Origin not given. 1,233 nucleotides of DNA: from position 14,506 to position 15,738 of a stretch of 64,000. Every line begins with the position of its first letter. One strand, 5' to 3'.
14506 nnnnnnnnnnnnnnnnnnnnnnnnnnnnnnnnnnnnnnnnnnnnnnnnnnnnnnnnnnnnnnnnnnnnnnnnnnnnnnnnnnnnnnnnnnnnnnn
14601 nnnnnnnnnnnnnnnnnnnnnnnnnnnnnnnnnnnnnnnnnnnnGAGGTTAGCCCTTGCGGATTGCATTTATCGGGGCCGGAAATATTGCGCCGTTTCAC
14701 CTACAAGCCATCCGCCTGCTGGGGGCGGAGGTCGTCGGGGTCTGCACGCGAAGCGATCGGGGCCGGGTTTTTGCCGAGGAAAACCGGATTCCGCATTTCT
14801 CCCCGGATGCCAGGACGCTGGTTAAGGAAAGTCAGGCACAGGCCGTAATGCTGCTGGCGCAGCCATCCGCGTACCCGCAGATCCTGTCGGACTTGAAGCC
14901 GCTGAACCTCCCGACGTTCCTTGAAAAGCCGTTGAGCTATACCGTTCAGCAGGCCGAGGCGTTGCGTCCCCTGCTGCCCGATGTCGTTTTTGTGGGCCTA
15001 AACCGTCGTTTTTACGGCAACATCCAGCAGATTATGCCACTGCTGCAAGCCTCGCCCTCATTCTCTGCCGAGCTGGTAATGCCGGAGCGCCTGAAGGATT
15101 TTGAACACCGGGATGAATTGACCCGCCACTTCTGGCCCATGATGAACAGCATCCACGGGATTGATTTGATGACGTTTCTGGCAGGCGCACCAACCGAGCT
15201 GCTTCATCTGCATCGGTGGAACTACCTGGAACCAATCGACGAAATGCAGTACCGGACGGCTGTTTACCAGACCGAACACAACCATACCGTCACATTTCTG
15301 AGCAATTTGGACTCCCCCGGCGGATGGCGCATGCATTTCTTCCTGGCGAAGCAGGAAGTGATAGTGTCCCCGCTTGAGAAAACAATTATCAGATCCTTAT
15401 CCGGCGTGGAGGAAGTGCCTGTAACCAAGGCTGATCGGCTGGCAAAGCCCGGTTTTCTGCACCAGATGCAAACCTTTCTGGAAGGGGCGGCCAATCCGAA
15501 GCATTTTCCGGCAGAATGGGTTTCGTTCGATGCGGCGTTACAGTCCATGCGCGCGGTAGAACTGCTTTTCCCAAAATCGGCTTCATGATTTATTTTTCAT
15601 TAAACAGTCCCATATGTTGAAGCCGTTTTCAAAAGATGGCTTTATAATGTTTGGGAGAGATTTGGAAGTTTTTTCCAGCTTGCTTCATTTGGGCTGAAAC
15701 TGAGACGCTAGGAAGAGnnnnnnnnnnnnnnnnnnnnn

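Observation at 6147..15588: GDP-type legionaminic/pseudaminic-like nonulosonic acid cluster with an N-formyltransferase-like gene and two Gfo/Idh/MocA oxidoreductases instead of an N-acetyltransferase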

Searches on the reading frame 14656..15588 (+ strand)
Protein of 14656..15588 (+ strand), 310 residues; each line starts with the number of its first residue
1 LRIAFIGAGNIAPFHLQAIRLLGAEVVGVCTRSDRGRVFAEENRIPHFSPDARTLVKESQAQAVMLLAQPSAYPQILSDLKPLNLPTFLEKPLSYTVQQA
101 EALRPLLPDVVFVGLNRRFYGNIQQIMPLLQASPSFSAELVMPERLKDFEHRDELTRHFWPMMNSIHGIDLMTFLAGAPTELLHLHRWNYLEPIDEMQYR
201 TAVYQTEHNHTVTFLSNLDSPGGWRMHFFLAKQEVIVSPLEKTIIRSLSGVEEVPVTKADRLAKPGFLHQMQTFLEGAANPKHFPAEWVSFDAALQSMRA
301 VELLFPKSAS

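Call 3: search_protein_families(library=pfam, proteins=[window:14656-15588:+])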
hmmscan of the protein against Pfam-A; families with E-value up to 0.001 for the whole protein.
window:14656-15588:+ (310 aa): 1 family
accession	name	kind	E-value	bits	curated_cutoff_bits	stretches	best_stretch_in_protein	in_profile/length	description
PF01408.29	GFO_IDH_MocA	-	1.1e-10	42.7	24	1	1-103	1-105/120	Oxidoreductase family, NAD-binding Rossmann fold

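Call 4: search_protein_families(library=ncbifam, proteins=[window:14656-15588:+])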
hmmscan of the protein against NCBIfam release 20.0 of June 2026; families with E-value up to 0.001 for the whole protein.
window:14656-15588:+ (310 aa): 1 family
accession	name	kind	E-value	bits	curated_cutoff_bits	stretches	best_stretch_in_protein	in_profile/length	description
TIGR04380.1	myo_inos_iolG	equivalog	4.2e-09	35.7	355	1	1-132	2-139/330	inositol 2-dehydrogenase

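Call 26: search_solved_structures(query=window:14656-15588:+, max_evalue=0.01)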
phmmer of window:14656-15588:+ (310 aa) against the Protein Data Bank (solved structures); distinct sequences matched with E-value up to 0.01: 6.
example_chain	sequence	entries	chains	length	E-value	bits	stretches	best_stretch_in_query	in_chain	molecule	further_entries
3ezy_A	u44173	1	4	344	8.5e-06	28.4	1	1-128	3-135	Dehydrogenase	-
1xea_A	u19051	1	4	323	0.0001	24.9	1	1-123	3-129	Oxidoreductase, Gfo/Idh/MocA family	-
8qc3_A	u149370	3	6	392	0.00067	22.2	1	2-129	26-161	Oxidoreductase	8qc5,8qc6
7bvj_A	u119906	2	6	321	0.00079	22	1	1-241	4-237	Oxidoreductase, NAD-binding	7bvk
8qc2_A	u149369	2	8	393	0.0026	20.3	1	2-132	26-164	Gfo/Idh/MocA family oxidoreductase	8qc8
2glx_A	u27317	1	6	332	0.0079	18.7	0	4-103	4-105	1,5-anhydro-D-fructose reductase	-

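Call 37: search_dna_similar(query=window:14656-15588:+, collection=plasmids, mode=protein, max_evalue=0.001, max_rows=15)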
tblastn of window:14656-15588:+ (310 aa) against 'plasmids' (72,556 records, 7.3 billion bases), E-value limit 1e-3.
Records with a match: 16; places in all: 16; records where one place covers at least 80% of the query: 1.
Best place of each record, by identity: <60% 16.
By first word of the organism name: Halomontanus 2; Pantoea 2; Spirosoma 1; Rhizobium 1; Phyllobacterium 1; Mesorhizobium 1; Sphingobium 1; Sphingomonadaceae 1; Microvirga 1; Metabacillus 1; and 4 more.
By predicted mobility (MOB-suite, as given by PLSDB): non-mobilizable 11; conjugative 3; mobilizable 2.
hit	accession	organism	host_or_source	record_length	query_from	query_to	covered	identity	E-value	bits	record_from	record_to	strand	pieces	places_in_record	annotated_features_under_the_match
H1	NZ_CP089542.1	Spirosoma oryzicola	Single cell,Surface layer of rice grains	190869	1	307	99%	22.9%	2e-5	54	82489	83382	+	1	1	Gfo/Idh/MocA family oxidoreductase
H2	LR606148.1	Rhizobium sp. Q54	paddy soil contaminated with arsenic ...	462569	2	218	70%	27.5%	3e-4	50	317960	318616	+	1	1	oxidoreductase domain-containing protein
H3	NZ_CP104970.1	Phyllobacterium zundukense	Vicia costata,cell culture,root nodule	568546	1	224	72%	25.0%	2e-4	50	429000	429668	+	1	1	Gfo/Idh/MocA family oxidoreductase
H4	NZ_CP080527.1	Mesorhizobium sp. AR07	Oxytropis sp.,Cell culture,root nodule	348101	76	277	65%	26.7%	1e-4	51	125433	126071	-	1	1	hypothetical protein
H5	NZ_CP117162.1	Sphingobium sp. AntQ-1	Genomic DNA,PAH-contaminated soil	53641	3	217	69%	24.9%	7e-4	49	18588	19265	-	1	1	bi-domain-containing oxidoreductase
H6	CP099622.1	Sphingomonadaceae bacterium OTU29THOMA1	Arabidopsis thaliana,pure culture,leaf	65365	87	275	61%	25.8%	3e-8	62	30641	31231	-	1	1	hypothetical protein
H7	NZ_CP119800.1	Halomontanus rarus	cell culture,sediment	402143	2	182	58%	24.6%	6e-5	52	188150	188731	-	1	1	Gfo/Idh/MocA family oxidoreductase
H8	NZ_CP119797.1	Halomontanus rarus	cell culture,sediment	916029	2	182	58%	24.6%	1e-4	51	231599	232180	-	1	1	Gfo/Idh/MocA family oxidoreductase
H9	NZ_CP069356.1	Microvirga sp. VF16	Vachellia farnesiana,Cell culture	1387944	1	177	57%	23.7%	8e-4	49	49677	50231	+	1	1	none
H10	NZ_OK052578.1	Metabacillus dongyingensis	white elm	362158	1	149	48%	27.9%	4e-5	53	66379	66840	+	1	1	Gfo/Idh/MocA family oxidoreductase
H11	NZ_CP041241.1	Sinorhizobium mexicanum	Acaciella angustissima,cell culture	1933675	111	285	56%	23.4%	3e-4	50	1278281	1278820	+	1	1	none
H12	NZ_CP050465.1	Vibrio campbellii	single cell,seawater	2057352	1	118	38%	32.5%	5e-5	52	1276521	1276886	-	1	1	none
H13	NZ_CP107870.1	Streptomyces sp. NBC_00490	-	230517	1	133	43%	27.9%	7e-4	49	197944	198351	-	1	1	Gfo/Idh/MocA family oxidoreductase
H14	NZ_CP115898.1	Pantoea piersonii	Homo sapiens,blood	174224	1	113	36%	30.4%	1e-4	51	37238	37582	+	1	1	Gfo/Idh/MocA family oxidoreductase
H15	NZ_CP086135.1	Pantoea agglomerans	Humulus lupulus,fresh green hop cones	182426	1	140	45%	24.0%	9e-4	49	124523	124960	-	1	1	Gfo/Idh/MocA family oxidoreductase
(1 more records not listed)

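Call 50: get_annotated_region(hit=H12, flank=10000)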
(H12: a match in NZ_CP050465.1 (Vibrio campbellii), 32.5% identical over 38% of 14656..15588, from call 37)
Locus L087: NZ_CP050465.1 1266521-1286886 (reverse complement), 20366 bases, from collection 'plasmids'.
description: Vibrio campbellii strain LJC015 plasmid unnamed1, complete sequence
organism: Vibrio campbellii (NCBI taxid 680)
taxonomy: Bacteria; Pseudomonadota; Gammaproteobacteria; Vibrionales; Vibrionaceae; Vibrio; Vibrio campbellii
host: -; source: single cell,seawater; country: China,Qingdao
typing (MOB-suite, as given by PLSDB): non-mobilizable
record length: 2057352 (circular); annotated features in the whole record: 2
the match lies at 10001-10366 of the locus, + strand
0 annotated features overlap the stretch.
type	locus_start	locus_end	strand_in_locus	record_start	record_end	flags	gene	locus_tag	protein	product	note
